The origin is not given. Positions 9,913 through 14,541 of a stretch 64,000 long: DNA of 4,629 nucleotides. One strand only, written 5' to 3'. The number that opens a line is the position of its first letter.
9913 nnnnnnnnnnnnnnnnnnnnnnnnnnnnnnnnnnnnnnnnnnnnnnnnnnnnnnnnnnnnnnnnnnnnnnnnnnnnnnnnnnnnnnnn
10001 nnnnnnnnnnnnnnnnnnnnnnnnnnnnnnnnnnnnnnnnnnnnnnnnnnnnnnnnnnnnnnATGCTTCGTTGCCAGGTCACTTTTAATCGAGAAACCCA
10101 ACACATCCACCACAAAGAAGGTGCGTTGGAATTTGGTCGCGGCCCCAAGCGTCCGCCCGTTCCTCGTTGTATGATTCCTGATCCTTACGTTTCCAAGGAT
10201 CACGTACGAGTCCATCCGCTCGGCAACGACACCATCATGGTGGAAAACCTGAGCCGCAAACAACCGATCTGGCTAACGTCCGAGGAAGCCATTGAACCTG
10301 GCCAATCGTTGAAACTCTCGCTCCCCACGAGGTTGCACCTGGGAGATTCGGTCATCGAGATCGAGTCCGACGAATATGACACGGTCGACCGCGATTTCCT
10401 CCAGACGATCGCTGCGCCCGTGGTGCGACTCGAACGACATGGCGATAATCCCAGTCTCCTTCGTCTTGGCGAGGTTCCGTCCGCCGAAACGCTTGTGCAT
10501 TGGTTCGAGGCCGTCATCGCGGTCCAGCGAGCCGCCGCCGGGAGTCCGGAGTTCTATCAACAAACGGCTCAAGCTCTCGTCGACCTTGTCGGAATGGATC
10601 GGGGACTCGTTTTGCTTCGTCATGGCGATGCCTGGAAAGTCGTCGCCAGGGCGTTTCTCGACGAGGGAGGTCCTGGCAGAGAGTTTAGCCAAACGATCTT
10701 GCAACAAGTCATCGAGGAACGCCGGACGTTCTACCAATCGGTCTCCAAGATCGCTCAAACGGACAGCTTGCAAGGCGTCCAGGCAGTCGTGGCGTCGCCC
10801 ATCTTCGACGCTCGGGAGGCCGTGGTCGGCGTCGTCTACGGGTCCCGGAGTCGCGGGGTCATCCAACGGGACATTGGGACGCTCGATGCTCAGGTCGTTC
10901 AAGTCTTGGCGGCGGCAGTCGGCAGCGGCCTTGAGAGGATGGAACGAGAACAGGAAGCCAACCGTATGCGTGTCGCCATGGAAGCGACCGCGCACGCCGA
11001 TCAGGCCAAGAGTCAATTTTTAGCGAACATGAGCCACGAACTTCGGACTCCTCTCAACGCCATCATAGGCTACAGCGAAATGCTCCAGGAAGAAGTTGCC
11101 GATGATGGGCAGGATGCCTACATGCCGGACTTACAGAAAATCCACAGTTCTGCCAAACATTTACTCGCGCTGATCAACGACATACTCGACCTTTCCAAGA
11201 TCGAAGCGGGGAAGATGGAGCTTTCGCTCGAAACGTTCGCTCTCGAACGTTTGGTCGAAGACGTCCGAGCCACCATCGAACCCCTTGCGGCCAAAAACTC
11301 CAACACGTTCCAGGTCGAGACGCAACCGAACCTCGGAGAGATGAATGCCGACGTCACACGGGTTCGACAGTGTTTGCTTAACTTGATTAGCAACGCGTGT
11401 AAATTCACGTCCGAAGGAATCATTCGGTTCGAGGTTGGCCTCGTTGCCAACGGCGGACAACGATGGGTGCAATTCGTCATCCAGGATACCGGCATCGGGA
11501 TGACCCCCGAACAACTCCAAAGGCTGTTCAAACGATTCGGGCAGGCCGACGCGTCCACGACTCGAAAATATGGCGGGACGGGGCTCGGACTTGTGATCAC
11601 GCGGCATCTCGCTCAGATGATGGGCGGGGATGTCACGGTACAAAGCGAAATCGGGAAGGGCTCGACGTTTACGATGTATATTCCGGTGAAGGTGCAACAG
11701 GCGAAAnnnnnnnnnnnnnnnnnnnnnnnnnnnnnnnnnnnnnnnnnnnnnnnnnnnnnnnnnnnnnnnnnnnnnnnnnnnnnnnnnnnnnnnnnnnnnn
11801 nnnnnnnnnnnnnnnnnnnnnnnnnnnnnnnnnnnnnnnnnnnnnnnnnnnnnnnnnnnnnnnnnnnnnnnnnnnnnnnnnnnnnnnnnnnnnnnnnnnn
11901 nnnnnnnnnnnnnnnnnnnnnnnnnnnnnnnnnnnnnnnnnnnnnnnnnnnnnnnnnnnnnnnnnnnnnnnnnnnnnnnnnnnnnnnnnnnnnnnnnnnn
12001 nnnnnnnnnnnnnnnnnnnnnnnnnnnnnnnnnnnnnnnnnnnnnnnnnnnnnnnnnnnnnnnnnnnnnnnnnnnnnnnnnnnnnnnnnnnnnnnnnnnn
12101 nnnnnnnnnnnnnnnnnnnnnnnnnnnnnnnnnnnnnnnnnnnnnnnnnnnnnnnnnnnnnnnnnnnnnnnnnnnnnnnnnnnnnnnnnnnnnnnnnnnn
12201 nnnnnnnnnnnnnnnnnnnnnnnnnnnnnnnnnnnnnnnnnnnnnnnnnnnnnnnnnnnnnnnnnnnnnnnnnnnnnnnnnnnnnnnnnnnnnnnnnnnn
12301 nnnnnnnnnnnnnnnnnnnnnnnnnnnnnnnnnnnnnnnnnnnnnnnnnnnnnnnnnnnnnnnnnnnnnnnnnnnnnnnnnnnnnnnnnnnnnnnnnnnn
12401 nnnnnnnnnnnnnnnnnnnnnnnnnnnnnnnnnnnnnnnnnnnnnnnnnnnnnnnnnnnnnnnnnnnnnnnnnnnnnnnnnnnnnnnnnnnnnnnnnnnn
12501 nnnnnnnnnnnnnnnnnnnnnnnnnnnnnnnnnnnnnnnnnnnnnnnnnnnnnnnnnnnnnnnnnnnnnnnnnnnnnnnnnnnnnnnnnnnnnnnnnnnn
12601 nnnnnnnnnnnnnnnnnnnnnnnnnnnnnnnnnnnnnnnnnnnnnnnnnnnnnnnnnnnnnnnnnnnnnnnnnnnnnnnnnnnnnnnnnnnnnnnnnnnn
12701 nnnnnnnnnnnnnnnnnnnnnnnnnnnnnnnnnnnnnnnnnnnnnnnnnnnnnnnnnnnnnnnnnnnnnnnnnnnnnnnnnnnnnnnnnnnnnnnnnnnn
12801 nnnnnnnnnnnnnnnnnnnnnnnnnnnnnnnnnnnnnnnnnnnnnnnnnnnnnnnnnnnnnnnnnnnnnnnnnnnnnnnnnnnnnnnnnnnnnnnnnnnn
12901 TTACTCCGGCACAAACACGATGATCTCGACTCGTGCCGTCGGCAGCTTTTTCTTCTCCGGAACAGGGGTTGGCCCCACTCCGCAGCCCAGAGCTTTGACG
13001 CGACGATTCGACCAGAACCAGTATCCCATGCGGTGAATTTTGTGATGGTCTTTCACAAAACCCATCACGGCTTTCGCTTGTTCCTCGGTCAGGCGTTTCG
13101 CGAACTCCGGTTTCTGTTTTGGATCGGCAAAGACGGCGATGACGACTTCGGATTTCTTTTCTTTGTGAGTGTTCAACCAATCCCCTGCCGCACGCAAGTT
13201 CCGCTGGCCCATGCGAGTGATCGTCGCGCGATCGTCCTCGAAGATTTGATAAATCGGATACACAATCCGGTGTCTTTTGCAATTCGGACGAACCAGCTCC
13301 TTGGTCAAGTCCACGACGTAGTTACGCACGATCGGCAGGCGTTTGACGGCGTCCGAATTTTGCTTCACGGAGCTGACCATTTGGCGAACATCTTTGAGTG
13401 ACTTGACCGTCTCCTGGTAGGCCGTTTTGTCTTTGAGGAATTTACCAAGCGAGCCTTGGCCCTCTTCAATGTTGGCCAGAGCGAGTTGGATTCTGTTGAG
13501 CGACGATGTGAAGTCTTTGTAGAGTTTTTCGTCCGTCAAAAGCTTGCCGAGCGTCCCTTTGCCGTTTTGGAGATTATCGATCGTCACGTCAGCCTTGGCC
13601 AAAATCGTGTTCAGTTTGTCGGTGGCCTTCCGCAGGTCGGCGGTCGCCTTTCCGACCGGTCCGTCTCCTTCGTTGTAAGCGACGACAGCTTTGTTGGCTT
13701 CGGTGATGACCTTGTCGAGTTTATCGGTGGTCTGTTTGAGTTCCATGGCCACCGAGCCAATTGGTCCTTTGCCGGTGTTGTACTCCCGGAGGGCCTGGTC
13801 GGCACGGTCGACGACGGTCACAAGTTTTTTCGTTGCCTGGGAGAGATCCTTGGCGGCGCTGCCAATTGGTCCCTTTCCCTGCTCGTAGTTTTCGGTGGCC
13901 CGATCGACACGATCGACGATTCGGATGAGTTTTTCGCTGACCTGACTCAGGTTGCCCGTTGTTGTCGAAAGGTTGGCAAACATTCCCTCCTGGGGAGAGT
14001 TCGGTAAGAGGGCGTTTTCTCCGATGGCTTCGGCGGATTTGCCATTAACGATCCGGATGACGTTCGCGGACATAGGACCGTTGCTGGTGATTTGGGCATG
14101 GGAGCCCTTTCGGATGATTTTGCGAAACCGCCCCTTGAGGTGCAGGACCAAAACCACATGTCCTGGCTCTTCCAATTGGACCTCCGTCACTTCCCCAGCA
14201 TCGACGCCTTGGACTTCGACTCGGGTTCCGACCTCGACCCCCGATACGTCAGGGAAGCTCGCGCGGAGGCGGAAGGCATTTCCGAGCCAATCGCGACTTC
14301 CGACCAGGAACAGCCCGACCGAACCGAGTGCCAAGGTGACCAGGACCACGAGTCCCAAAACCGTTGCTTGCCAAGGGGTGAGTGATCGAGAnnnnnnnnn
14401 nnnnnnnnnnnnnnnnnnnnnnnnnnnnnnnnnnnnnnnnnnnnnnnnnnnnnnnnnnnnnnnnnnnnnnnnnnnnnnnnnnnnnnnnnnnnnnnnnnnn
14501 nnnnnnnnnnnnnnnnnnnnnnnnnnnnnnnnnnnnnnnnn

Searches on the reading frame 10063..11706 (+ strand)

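Call 52: search_protein_families(library=pfam, proteins=[window:10063-11706:+], max_evalue=0.00001)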
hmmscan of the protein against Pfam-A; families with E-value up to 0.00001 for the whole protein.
window:10063-11706:+ (548 aa): 2 families
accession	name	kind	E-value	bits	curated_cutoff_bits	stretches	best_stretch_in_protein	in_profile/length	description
PF02518.31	HATPase_c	-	6.3e-29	101.1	26.4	1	430-543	2-110/111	Histidine kinase-, DNA gyrase B-, and HSP90-like ATPase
PF00512.31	HisKA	-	1.9e-23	82.7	26.9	1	315-383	1-66/66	His Kinase A (phospho-acceptor) domain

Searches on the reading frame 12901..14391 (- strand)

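Call 52: search_protein_families(library=pfam, proteins=[window:12901-14391:-], max_evalue=0.00001)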
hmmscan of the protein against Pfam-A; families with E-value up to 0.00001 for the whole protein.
window:12901-14391:- (496 aa): 1 family
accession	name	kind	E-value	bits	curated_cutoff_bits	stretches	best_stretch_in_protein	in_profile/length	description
PF02470.25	MlaD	-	1.1e-14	54.9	25.1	1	41-116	4-80/81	MlaD protein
